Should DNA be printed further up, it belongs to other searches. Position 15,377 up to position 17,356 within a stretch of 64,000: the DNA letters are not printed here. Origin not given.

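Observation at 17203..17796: Half-size family A derivative encoding only the central loop/TM module, translationally coupled to full-length paralogs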

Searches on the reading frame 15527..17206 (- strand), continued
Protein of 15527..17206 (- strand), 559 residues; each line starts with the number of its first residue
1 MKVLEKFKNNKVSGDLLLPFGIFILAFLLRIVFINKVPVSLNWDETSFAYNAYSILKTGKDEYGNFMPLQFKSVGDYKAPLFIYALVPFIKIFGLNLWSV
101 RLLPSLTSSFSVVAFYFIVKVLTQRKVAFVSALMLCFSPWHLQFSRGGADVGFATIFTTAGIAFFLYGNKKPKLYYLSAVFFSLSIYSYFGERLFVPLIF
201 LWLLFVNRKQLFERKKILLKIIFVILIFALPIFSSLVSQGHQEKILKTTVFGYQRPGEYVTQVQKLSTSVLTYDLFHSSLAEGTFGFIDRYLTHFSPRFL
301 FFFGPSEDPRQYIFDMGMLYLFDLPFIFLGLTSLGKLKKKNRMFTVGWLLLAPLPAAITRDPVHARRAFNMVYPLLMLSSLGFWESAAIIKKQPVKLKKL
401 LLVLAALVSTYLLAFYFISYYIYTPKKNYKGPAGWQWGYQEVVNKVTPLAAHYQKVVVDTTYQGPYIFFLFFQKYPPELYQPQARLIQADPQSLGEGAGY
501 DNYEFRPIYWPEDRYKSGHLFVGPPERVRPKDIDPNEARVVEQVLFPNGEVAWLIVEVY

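Call 57: find_encoding_contigs(protein=P0076, flank=4000, max_places=1)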
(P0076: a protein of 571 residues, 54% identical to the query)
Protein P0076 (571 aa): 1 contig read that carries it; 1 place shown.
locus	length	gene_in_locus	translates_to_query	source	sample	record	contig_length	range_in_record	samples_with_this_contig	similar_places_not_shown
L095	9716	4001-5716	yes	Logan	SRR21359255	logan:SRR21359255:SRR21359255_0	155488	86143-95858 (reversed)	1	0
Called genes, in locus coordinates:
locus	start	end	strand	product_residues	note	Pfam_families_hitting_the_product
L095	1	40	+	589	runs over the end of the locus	PF10131:PTPS_related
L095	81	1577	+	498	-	PF01943:Polysacc_synt, PF13440:Polysacc_synt_3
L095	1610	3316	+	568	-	-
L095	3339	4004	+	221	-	-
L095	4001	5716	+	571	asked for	PF02366:PMT, PF13231:PMT_2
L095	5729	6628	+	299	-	PF00535:Glycos_transf_2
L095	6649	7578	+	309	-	PF00535:Glycos_transf_2, PF13641:Glyco_tranf_2_3, PF13632:Glyco_trans_2_3 (weak)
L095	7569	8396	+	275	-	PF00535:Glycos_transf_2, PF10111:Glyco_tranf_2_2 (weak)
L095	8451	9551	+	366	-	PF13439:Glyco_transf_4 (weak), PF00534:Glycos_transf_1, PF13692:Glyco_trans_1_4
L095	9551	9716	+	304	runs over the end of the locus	PF13641:Glyco_tranf_2_3, PF00535:Glycos_transf_2, PF10111:Glyco_tranf_2_2 (faint)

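Call 66: predict_structure(alignment_id=A6)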
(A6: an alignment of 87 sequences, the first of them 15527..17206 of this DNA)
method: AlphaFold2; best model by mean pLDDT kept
length: 559 residues; sequences in the alignment: 87
mean_pLDDT: 94.3   pTM: 0.92
mean pLDDT of the five models: 94.3, 94.0, 93.6, 93.4, 93.2
residues with pLDDT >= 90: 490; 70-90: 56; 50-70: 9; < 50: 4
segments of 3 or more residues with pLDDT < 50: none
pLDDT, mean of each block of 10 residues (from residue 1): 51 79 98 94 95 98 95 90 98 97 97 98 97 98 90 97 98 97 96 97 97 96 93 87 89 89 94 91 93 98 92 95 98 98 98 96 95 99 98 98 97 97 92 87 98 98 96 98 94 90 98 97 97 97 95 97
secondary structure, 60 per line:
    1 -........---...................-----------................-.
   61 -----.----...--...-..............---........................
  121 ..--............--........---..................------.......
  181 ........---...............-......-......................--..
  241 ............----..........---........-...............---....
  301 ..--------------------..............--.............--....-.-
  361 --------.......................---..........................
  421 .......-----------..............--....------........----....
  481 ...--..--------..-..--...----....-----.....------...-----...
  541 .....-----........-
elements in order: H2-9 H13-31 H43-58 E71-73 E76-78 H80-93 H97-122 H125-136 H139-146 H150-167 H174-188 H192-206 H208-213 H215-236 H239-248 H257-266 H270-277 H279-293 H297-302 H323-336 H339-351 H354-357 H369-391 H395-427 H439-452 E455-458 H465-472 H477-483 E503-505 H510-513 E519-523 E538-545 E551-558
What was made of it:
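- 15527..17206 (-): D: a 559-aa full-length PMT_2-type GT-C glycosyltransferase. It is the invariant downstream partner of the short gene. AF2 pLDDT 94.3 (call 66).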

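Call 68: fold_search(model_id=the predicted structure, library=pdb)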
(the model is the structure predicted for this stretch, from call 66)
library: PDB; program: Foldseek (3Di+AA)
matches with E <= 10: 216; with E <= 0.001: 25
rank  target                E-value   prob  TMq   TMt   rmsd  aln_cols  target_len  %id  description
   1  8b6l_I                5.1e-09  1.00  0.52  0.44  13.2       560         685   12  Subtomogram average of the human Sec61-TRAP-OSTA-translocon (released 2022-12-07)
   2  9n9j_I                8.9e-09  1.00  0.53  0.44  13.0       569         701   13  Structure of a GRP94 folding intermediate engaged with a CCDC134- and FKBP11-bound secretory translocon (released 2025-11-19)
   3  8agc_A                2.2e-08  1.00  0.53  0.44  13.1       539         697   13  Structure of yeast oligosaccharylransferase complex with lipid-linked oligosaccharide and non-acceptor peptide bound (released 2022-12-07)
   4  8pn9_A                2.2e-08  1.00  0.52  0.46  12.9       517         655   14  Structure of human oligosaccharyltransferase OST-A complex bound to NGI-1 (released 2024-05-08)
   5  6s7o_A                2.5e-08  1.00  0.52  0.45  12.9       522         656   12  Cryo-EM structure of human oligosaccharyltransferase complex OST-A (released 2019-12-18)
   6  6s7t_A                5.1e-08  1.00  0.54  0.44  12.5       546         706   13  Cryo-EM structure of human oligosaccharyltransferase complex OST-B (released 2019-12-18)
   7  5f15                  5.6e-08  1.00  0.55  0.57  11.0       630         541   10  Crystal Structure of ArnT from Cupriavidus metallidurans bound to Undecaprenyl phosphate (released 2016-02-17)
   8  6ezn_F                8.3e-08  1.00  0.49  0.43  13.3       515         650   14  Cryo-EM structure of the yeast oligosaccharyltransferase (OST) complex (released 2018-01-17)
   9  8agb_A                9.4e-08  1.00  0.51  0.45  11.5       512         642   13  Structure of yeast oligosaccharylransferase complex with lipid-linked oligosaccharide bound (released 2022-12-07)
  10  5ezm                  1.1e-07  1.00  0.54  0.56  10.6       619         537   13  Crystal Structure of ArnT from Cupriavidus metallidurans in the apo state (released 2016-02-17)
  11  6ftg_5                1.9e-07  1.00  0.52  0.46  13.0       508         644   13  Subtomogram average of OST-containing ribosome-translocon complexes from canine rough microsomal membranes (released 2018-03-21)
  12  7oci_F                2.3e-07  1.00  0.51  0.46  11.0       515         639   15  Cryo-EM structure of yeast Ost6p containing oligosaccharyltransferase complex (released 2022-02-16)
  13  8age_A                2.8e-07  1.00  0.50  0.45  11.0       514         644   14  Structure of yeast oligosaccharylransferase complex with acceptor peptide bound (released 2022-12-07)
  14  6gxc_A                8.0e-07  1.00  0.48  0.39  13.2       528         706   13  Bacterial oligosaccharyltransferase PglB in complex with an inhibitory peptide and a reactive lipid-linked oligosaccha (released 2018-11-14)
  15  6c26_A                9.5e-07  1.00  0.49  0.43  13.2       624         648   12  The Cryo-EM structure of a eukaryotic oligosaccharyl transferase complex (released 2018-01-31)
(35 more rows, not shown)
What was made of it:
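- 15527..17206 (-): Foldseek hits to STT3, ArnT, PglB and AglB, E 5e-9 to 1e-5 (call 68).
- The parent has a GT-C fold, with Foldseek hits to STT3, ArnT and PglB (call 68).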
